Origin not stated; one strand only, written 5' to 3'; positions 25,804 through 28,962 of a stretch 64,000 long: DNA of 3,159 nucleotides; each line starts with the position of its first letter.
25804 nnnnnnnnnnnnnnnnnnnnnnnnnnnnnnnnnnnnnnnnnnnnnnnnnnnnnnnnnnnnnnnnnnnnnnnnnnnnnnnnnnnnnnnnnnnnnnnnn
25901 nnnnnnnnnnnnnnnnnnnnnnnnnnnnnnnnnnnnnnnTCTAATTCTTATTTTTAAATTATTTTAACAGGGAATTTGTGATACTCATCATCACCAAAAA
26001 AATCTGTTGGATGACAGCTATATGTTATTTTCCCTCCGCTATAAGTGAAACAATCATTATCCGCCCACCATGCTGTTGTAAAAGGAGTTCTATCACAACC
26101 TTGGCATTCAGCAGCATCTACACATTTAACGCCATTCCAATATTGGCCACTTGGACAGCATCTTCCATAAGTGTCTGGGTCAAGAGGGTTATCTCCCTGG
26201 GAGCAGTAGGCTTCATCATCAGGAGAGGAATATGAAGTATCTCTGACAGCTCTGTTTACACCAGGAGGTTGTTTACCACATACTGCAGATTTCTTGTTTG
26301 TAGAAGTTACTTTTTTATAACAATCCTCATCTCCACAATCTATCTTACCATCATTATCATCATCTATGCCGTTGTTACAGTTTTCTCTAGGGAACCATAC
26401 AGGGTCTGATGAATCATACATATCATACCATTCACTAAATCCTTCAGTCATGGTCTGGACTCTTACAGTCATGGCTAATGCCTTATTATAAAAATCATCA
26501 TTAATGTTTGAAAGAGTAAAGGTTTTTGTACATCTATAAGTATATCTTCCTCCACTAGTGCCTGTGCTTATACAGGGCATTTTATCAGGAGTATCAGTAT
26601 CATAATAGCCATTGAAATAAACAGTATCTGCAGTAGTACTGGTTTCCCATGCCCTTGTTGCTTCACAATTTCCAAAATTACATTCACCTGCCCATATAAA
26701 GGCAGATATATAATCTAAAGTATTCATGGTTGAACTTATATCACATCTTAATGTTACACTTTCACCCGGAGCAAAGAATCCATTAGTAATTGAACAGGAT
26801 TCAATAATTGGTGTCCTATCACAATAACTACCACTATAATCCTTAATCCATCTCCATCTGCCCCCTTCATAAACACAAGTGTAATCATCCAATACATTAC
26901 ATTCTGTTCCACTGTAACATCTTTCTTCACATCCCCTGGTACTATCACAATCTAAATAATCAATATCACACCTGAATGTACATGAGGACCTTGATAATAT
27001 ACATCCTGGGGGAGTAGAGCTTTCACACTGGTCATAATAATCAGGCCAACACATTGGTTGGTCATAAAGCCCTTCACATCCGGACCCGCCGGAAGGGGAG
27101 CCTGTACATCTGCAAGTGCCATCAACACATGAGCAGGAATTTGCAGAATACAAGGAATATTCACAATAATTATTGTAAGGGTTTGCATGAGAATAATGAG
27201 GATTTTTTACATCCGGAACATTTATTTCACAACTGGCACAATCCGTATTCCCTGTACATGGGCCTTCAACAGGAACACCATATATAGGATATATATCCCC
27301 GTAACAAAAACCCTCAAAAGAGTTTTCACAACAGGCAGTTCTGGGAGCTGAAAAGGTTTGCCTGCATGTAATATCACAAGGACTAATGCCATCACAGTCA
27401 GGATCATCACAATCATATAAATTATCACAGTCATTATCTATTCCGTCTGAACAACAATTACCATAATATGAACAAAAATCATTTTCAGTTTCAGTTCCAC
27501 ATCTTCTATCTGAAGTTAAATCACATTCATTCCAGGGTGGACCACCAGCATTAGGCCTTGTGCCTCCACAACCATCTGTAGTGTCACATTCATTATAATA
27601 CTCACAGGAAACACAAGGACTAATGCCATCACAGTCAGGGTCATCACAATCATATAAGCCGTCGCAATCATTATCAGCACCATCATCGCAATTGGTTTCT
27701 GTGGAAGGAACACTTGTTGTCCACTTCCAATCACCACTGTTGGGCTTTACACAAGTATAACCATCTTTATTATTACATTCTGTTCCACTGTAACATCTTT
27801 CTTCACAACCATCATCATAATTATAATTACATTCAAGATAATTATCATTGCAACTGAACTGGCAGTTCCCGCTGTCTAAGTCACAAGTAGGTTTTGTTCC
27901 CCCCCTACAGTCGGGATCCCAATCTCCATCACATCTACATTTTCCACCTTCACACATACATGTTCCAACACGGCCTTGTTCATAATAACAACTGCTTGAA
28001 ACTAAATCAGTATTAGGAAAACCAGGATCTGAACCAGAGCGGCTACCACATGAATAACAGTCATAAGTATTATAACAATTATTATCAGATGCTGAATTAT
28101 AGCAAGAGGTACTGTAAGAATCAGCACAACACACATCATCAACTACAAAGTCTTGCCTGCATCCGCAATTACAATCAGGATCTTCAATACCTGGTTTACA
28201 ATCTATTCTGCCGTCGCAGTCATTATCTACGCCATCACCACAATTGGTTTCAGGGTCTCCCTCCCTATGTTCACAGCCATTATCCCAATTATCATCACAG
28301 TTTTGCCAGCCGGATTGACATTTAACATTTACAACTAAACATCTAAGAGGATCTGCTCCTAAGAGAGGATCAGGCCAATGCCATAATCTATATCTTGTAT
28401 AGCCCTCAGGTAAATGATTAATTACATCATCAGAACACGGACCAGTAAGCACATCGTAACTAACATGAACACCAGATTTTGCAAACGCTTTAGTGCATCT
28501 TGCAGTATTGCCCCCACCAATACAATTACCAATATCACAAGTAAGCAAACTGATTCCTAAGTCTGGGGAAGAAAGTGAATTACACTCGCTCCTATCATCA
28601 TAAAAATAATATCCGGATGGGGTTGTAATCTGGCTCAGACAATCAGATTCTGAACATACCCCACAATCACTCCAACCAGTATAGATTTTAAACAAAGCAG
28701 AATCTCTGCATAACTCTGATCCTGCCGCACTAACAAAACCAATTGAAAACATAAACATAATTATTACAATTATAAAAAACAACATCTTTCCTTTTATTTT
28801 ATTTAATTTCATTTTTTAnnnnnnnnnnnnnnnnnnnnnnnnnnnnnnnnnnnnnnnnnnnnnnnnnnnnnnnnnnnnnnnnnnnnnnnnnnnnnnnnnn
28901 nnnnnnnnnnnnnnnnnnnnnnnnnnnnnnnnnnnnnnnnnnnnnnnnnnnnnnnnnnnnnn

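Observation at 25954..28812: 952-aa secreted protein built from MopE-like D-x-D-C-D-G cysteine modules with recent internal duplications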

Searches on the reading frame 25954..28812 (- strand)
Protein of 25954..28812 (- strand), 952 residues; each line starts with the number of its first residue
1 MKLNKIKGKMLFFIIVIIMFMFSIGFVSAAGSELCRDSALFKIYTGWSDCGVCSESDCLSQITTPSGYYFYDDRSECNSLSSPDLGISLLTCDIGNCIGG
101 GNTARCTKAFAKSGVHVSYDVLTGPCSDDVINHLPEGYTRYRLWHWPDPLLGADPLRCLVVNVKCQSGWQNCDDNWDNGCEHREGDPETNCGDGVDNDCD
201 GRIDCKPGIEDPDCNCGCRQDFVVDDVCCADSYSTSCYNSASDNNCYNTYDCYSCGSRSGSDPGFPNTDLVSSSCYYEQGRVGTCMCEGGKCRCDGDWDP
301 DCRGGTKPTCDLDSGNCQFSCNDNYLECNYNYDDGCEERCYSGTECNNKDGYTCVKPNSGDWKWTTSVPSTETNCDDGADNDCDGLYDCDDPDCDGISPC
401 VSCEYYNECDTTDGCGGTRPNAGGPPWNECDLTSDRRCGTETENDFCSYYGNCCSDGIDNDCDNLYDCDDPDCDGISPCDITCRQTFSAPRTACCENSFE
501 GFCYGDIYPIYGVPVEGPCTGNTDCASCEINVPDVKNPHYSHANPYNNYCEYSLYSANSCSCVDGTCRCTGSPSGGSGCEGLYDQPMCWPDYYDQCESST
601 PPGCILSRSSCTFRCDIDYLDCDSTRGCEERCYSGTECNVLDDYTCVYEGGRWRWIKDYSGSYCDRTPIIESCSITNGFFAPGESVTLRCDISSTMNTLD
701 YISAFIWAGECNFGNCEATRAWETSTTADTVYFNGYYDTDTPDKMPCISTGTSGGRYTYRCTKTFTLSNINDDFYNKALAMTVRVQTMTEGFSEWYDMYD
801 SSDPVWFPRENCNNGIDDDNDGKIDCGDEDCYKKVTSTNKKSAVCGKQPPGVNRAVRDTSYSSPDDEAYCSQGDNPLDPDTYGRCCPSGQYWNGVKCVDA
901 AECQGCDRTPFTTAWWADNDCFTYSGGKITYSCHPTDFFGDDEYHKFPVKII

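Call 6: search_protein_families(library=pfam, proteins=[window:25954-28812:-], max_evalue=1)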
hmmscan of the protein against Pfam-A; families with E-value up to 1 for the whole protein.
window:25954-28812:- (952 aa): 0 families

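Call 11: search_protein_families(library=ncbifam, proteins=[window:25954-28812:-], max_evalue=10)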
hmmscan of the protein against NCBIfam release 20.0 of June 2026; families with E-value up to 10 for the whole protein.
window:25954-28812:- (952 aa): 1 family
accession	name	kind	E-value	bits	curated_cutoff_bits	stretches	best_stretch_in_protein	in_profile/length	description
NF033662.1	acid_disulf_rpt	repeat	6.1e-14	51.5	41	4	810-833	5-28/32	acidic double-disulfide repeat-containing protein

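Call 15: find_homologous_proteins(query=window:25954-28812:-)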
Query window:25954-28812:- (952 aa): 61 proteins with E <= 0.001 among 8000 candidates.
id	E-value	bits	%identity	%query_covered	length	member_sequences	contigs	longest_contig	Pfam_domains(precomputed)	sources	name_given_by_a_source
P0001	0.0e+0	2304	100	100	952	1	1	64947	-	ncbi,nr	ncbi:hypothetical protein JW949_04285 [Candidatus Woesearchaeota archaeon]|nr:hypothetical protein [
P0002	8.1e-18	82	30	30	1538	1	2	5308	PF11617.14,PF02369.23,PF09134.17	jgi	jgi:hypothetical protein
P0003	4.4e-17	80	26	44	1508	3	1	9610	PF11617.14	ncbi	ncbi:MAG: hypothetical protein RL653_4404, partial [Pseudomonadota bacterium]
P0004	2.4e-15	74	31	31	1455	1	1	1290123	PF11617.14,PF02369.23,PF09134.17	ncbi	-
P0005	2.4e-15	74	40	12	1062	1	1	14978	PF11617.14,PF06119.20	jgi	jgi:hypothetical protein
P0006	7.5e-13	66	30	34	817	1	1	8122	-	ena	-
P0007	4.3e-12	63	42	11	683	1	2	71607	PF04151.22,PF13948.12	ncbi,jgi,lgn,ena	-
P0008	5.0e-12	63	28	30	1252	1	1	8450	PF11617.14,PF02369.23,PF09134.17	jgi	jgi:hypothetical protein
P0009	1.6e-11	61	64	3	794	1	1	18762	PF00089.33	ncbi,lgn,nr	ncbi:MAG: trypsin-like serine protease [Deltaproteobacteria bacterium]|nr:trypsin-like serine protea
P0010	2.7e-11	60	29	30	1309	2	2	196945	PF11617.14,PF02369.23,PF09134.17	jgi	jgi:hypothetical protein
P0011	2.3e-10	57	38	11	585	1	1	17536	PF01483.28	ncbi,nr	ncbi:MAG: hypothetical protein D6689_03145 [Deltaproteobacteria bacterium]|nr:MAG: hypothetical prot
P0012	1.0e-9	55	34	12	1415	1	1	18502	PF13517.13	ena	-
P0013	1.3e-9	55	32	33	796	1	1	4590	PF11617.14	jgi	jgi:hypothetical protein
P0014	1.5e-9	55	31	31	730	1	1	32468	-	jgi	jgi:hypothetical protein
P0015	6.7e-9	53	33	22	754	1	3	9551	PF00413.31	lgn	-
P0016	1.6e-8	51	30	30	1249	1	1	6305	PF11617.14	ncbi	-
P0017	2.4e-8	51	40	11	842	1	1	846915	-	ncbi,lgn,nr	ncbi:MAG: hypothetical protein KZQ93_08510 [Candidatus Thiodiazotropha sp. (ex Monitilora ramsayi)]|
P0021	6.1e-8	49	33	15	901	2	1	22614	PF04151.22,PF11617.14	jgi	jgi:hypothetical protein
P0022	6.2e-8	49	30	31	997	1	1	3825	PF11617.14,PF02369.23,PF09134.17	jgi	jgi:hypothetical protein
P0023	8.0e-8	49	38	14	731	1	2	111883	-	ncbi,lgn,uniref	ncbi:hypothetical protein [Desulfococcus sp.]|uniref:hypothetical protein n=1 Tax=Desulfococcus sp. 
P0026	8.4e-7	46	29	17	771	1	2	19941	PF11617.14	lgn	-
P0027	8.5e-7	46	32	32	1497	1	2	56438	PF11617.14,PF02369.23,PF09134.17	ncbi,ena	-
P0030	2.0e-6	44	31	31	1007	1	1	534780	PF11617.14,PF02369.23,PF09134.17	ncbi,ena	-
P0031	2.2e-6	44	32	30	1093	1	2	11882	PF11617.14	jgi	jgi:hypothetical protein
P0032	2.5e-6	44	33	12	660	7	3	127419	PF11617.14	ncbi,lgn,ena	-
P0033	2.6e-6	44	39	11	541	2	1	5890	PF11617.14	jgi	jgi:hypothetical protein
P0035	7.6e-6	42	29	31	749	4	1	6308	PF11617.14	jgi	jgi:hypothetical protein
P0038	1.4e-5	42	30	30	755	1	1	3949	PF11617.14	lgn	-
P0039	1.5e-5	41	29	34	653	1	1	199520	PF04151.22,PF11617.14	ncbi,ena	-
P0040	1.9e-5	41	32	33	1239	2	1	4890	PF11617.14,PF02369.23,PF09134.17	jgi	jgi:hypothetical protein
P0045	6.2e-5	39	29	33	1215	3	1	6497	PF11617.14,PF02369.23,PF09134.17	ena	-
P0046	6.9e-5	39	39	11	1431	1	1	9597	PF11617.14,PF25778.2,PF08309.18,PF06739.18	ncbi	ncbi:MAG: SBBP repeat-containing protein, partial [Candidatus Brocadiales bacterium]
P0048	9.9e-5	39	31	34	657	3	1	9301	PF11617.14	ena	-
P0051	2.2e-4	38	31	31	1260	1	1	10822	PF11617.14,PF02369.23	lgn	-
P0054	2.7e-4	37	36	14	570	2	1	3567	PF11617.14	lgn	-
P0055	3.3e-4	37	31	14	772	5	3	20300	PF11617.14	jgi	jgi:hypothetical protein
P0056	3.5e-4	37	32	30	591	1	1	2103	PF11617.14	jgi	jgi:hypothetical protein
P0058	3.9e-4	37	38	11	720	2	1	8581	PF11617.14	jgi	jgi:hypothetical protein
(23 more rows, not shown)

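Call 18: search_solved_structures(query=window:25954-28812:-, max_evalue=1, show_alignments=3)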
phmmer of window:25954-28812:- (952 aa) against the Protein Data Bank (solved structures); distinct sequences matched with E-value up to 1: 1.
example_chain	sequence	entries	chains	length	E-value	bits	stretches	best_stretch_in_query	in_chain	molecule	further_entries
7plp_A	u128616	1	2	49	0.0038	18.5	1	370-395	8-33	Teneurin-4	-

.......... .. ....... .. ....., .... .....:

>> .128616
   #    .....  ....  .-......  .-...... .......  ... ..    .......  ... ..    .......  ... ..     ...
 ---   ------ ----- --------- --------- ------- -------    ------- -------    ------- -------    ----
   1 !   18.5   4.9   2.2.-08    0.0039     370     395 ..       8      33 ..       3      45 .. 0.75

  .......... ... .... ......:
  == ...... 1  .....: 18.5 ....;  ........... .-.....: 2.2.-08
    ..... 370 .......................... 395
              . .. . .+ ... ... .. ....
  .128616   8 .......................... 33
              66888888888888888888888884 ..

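Call 19: search_protein_families(library=ncbifam, proteins=[P0002, P0003, P0005, P0006, P0007, P0009, P0017, P0023], max_evalue=0.01)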
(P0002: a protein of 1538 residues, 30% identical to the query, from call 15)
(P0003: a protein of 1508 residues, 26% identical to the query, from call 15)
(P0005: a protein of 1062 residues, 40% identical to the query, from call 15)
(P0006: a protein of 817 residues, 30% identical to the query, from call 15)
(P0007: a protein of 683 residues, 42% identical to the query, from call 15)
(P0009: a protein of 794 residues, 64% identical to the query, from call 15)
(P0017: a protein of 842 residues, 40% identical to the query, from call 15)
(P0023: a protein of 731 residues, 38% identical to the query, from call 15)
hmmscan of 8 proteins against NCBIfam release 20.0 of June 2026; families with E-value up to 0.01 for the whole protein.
P0002 (1538 aa): 1 family
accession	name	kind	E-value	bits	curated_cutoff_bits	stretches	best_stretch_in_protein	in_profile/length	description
NF033662.1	acid_disulf_rpt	repeat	5.1e-99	323.6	41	14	819-843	4-28/32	acidic double-disulfide repeat-containing protein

P0003 (1508 aa): 1 family
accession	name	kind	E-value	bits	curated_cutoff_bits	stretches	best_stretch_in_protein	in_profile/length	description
NF033662.1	acid_disulf_rpt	repeat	1.2e-119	389.6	41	22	526-554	1-29/32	acidic double-disulfide repeat-containing protein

P0005 (1062 aa): 1 family
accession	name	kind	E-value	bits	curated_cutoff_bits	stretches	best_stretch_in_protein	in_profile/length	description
NF033662.1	acid_disulf_rpt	repeat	1.3e-52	175.2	41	8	531-561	1-29/32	acidic double-disulfide repeat-containing protein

P0006 (817 aa): 1 family
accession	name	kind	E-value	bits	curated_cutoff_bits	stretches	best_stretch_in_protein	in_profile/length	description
NF033662.1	acid_disulf_rpt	repeat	1.1e-66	220.2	41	12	581-607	1-27/32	acidic double-disulfide repeat-containing protein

P0007 (683 aa): 1 family
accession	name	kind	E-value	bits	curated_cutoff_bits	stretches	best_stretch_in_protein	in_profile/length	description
NF033662.1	acid_disulf_rpt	repeat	5.3e-68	224.4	41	9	70-100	2-32/32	acidic double-disulfide repeat-containing protein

P0009 (794 aa): 1 family
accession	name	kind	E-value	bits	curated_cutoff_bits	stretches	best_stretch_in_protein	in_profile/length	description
NF033662.1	acid_disulf_rpt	repeat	2e-71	235.3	41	11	653-680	5-32/32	acidic double-disulfide repeat-containing protein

P0017 (842 aa): 1 family
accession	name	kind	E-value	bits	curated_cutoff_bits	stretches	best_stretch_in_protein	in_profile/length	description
NF033662.1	acid_disulf_rpt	repeat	1.4e-58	194.3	41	11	151-173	6-28/32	acidic double-disulfide repeat-containing protein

P0023 (731 aa): 2 families
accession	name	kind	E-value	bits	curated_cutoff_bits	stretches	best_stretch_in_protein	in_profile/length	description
NF033662.1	acid_disulf_rpt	repeat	3.6e-53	177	41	5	263-293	2-32/32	acidic double-disulfide repeat-containing protein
NF038127.1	FDP_fam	subfamily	0.005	17.3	29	0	509-555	66-116/150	DVUA0089 family protein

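Call 53: list_cluster_members(proteins=[P0062, window:25957-28812:-, window:28822-29703:-])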
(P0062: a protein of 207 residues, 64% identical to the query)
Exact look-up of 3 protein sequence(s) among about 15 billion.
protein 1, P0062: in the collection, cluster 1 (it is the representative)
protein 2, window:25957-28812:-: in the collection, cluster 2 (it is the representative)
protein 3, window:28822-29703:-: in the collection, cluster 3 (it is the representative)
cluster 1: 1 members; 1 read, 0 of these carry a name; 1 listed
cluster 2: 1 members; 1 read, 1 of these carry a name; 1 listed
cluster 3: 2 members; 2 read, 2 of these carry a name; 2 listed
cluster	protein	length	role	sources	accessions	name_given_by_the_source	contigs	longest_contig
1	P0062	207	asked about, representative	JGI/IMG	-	-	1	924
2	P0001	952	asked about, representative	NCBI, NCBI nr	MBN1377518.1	hypothetical protein JW949_04285 [Candidatus Woesearchaeota archaeon] | hypothetical protein [Candidatus Woesearchaeota archaeon]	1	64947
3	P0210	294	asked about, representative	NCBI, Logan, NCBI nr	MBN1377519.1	carboxypeptidase regulatory-like domain-containing protein [Candidatus Woesearchaeota ...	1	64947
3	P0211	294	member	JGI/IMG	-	hypothetical protein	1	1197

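Call 55: predict_structure(protein=window:25957-28812:-)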
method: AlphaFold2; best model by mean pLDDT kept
length: 952 residues; sequences in the alignment: 1
mean_pLDDT: 33.6   pTM: 0.21
mean pLDDT of the five models: 33.6, 30.6, 24.6, 24.4, 23.9
residues with pLDDT >= 90: 0; 70-90: 13; 50-70: 25; < 50: 914
segments of 3 or more residues with pLDDT < 50: 27-123, 128-132, 134-143, 145-345, 347-351, 357-360, 365-952
pLDDT, mean of each block of 10 residues (from residue 1): 56 79 57 31 26 30 27 27 29 27 32 34 48 45 43 42 38 33 28 28 27 28 26 26 27 26 27 31 37 37 33 34 30 43 47 49 45 31 34 32 30 29 31 29 29 28 31 29 24 27 29 28 29 26 26 31 34 33 33 44 44 40 39 39 41 40 33 39 38 35 31 30 30 31 38 40 31 31 25 27 28 30 30 33 28 26 30 37 42 38 31 27 32 27 26 28
secondary structure, 60 per line:
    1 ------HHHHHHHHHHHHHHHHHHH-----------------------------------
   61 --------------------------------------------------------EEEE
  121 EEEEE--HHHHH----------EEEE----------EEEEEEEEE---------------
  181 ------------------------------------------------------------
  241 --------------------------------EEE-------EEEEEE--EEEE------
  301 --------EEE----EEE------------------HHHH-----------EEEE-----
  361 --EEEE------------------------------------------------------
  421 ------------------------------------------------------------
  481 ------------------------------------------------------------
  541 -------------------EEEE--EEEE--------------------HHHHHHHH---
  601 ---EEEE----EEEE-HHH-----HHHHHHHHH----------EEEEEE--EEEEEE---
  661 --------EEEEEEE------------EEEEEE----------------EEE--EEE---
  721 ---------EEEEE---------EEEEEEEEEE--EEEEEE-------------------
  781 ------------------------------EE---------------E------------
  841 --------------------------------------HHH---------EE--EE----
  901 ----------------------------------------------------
elements in order (helices of 4 or more, strands of 3 or more residues): H7-25 E117-125 H128-132 E143-146 E157-165 E273-275 E283-288 E291-294 E309-311 E316-318 H337-340 E352-355 E363-366 E560-563 E566-569 H590-597 E604-607 E612-615 H625-633 E644-649 E652-657 E669-675 E688-693 E710-712 E715-717 E730-734 E744-753 E756-761

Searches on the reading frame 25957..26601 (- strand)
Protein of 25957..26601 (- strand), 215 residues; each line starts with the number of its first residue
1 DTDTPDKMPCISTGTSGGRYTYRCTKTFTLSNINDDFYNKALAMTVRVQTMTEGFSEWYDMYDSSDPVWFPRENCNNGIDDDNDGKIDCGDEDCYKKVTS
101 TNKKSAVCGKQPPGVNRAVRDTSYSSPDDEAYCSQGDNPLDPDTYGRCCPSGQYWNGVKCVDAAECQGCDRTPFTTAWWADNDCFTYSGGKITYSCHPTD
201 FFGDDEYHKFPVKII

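Call 50: find_related_loci(query=A1, collection=metagenome_contigs, flank=10000)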
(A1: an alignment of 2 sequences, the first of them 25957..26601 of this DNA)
Query A1 (215 aa) in metagenome_contigs; peptide patterns used: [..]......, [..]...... (x = any residue, [..] = any of these).
600 stretches matched a pattern, but none encodes a relative of the query by tblastn (E <= 1e-3).

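Call 51: find_related_loci(query=A1, collection=genome_contigs, flank=10000)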
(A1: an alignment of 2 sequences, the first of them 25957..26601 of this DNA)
Query A1 (215 aa) in genome_contigs; peptide patterns used: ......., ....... (x = any residue, [..] = any of these).
217 stretches matched a pattern, but none encodes a relative of the query by tblastn (E <= 1e-3).

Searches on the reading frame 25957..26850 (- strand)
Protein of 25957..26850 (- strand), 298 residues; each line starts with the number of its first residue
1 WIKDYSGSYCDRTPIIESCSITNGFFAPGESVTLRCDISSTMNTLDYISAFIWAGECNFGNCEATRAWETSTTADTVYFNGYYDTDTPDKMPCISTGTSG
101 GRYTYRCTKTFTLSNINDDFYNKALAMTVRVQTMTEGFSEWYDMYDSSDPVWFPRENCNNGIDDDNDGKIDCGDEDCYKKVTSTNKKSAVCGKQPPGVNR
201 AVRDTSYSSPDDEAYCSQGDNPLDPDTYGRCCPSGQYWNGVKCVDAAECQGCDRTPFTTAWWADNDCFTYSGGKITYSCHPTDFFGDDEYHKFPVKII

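Call 46: find_related_loci(query=window:25957-26850:-, collection=genome_contigs, flank=8000)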
Query window:25957-26850:- (298 aa) in genome_contigs; peptide patterns used: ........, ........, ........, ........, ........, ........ (x = any residue, [..] = any of these).
16 stretches matched a pattern, but none encodes a relative of the query by tblastn (E <= 1e-3).

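Call 47: find_related_loci(query=window:25957-26850:-, collection=metagenome_contigs, flank=8000)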
Query window:25957-26850:- (298 aa) in metagenome_contigs; peptide patterns used: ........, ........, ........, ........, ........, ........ (x = any residue, [..] = any of these).
30 stretches matched a pattern, but none encodes a relative of the query by tblastn (E <= 1e-3).
